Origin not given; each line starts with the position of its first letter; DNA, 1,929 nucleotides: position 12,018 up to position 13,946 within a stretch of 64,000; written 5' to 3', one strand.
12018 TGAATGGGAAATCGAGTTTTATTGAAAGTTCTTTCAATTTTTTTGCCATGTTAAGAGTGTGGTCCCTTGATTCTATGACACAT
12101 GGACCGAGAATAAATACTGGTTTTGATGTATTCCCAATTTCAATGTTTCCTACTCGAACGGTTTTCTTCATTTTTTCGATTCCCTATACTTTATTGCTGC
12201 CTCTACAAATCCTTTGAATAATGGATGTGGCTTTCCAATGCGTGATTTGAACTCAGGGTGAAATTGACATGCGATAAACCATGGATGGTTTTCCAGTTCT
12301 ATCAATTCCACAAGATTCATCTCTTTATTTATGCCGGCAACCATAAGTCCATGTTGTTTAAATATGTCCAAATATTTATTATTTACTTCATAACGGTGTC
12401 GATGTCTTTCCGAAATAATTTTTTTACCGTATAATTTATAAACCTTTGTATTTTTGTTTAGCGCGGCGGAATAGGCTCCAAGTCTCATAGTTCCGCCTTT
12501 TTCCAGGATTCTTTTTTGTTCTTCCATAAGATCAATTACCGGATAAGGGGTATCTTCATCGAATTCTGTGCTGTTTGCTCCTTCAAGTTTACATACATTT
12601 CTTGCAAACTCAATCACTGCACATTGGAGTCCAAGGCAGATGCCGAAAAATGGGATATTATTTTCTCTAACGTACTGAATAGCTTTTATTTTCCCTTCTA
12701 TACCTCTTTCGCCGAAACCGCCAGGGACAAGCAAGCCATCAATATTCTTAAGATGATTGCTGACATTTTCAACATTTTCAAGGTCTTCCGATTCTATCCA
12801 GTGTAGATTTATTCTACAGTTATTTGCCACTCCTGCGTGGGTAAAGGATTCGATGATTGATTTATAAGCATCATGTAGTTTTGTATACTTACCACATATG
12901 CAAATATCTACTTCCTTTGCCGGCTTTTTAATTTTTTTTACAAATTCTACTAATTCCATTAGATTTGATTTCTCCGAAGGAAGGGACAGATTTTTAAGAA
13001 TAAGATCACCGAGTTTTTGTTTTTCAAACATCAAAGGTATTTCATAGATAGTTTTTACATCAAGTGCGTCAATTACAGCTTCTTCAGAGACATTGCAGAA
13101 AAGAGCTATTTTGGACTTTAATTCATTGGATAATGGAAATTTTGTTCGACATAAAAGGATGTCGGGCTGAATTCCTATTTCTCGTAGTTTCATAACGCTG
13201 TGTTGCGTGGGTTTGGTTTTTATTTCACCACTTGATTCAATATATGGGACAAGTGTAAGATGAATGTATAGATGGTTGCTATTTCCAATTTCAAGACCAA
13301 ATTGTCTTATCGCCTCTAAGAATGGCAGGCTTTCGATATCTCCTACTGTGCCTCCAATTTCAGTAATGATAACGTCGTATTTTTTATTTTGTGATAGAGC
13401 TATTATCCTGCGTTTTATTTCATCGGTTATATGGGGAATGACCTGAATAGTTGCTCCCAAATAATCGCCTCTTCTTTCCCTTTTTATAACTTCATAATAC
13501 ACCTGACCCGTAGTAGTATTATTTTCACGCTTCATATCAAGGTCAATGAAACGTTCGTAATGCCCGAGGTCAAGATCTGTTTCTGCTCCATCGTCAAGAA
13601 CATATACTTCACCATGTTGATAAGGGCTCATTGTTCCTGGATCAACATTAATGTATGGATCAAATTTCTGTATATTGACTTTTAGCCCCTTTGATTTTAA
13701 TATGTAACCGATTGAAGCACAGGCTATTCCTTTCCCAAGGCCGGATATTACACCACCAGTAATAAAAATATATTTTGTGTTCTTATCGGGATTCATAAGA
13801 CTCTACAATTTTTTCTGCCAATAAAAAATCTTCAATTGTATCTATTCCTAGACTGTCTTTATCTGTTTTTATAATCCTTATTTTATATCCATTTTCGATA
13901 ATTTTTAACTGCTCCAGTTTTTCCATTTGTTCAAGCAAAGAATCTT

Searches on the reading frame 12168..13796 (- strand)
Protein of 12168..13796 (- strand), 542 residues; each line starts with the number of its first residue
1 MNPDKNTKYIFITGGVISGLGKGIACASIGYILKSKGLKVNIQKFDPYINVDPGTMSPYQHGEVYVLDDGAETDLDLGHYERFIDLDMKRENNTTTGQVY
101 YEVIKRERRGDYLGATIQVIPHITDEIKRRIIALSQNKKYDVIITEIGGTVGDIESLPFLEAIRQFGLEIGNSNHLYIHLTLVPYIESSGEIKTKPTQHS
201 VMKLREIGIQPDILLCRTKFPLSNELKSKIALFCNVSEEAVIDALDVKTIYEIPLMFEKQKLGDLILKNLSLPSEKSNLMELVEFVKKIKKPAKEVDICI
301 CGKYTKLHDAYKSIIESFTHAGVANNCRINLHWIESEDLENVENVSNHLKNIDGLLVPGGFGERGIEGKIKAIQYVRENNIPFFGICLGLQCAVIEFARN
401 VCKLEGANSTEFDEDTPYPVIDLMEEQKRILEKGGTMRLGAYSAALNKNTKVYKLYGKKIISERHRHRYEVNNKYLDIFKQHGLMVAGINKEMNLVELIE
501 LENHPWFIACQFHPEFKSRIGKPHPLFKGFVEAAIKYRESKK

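Call 51: find_encoding_contigs(protein=window:12168-13796:-, flank=10000, max_places=2)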
Protein window:12168-13796:- (542 aa): 3 contigs read that carry it; 2 places shown.
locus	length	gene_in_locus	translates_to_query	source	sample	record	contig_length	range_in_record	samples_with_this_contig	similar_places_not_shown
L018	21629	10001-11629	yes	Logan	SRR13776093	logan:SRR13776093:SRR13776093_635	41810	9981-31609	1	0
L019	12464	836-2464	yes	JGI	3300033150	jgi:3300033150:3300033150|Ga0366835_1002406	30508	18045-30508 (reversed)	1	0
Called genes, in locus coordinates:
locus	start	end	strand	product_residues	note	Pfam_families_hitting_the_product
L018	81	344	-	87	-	-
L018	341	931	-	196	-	PF07638:Sigma70_ECF (weak), PF12645:HTH_16 (weak), PF04542:Sigma70_r2, PF08281:Sigma70_r4_2, PF04545:Sigma70_r4 (weak)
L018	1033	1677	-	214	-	PF00085:Thioredoxin (faint), PF13728:TraF (faint), PF14595:Thioredoxin_9 (faint), PF13098:Thioredoxin_2 (weak), PF23357:DUF7088 (faint), PF05768:Glrx-like (faint), PF13192:Thioredoxin_3, PF00462:Glutaredoxin (weak)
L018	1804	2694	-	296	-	-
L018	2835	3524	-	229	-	PF13353:Fer4_12, PF04055:Radical_SAM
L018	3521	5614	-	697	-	PF03477:ATP-cone, PF13597:NRDD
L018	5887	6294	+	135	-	PF00578:AhpC-TSA, PF08534:Redoxin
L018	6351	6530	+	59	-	PF10417:1-cysPrx_C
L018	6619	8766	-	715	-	PF08267:Meth_synt_1, PF01717:Meth_synt_2, PF08267:Meth_synt_1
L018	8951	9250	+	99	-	PF02686:GatC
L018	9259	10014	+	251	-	PF01128:IspD (faint), PF02348:CTP_transf_3, PF12804:NTP_transf_3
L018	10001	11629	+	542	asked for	PF06418:CTP_synth_N, PF00117:GATase, PF07722:Peptidase_C26 (weak)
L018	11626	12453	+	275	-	PF00793:DAHP_synth_1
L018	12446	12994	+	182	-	PF00702:Hydrolase (weak), PF08282:Hydrolase_3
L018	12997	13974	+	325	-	PF13580:SIS_2 (faint), PF01380:SIS, PF00571:CBS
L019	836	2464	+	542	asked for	PF06418:CTP_synth_N, PF00117:GATase, PF07722:Peptidase_C26 (weak)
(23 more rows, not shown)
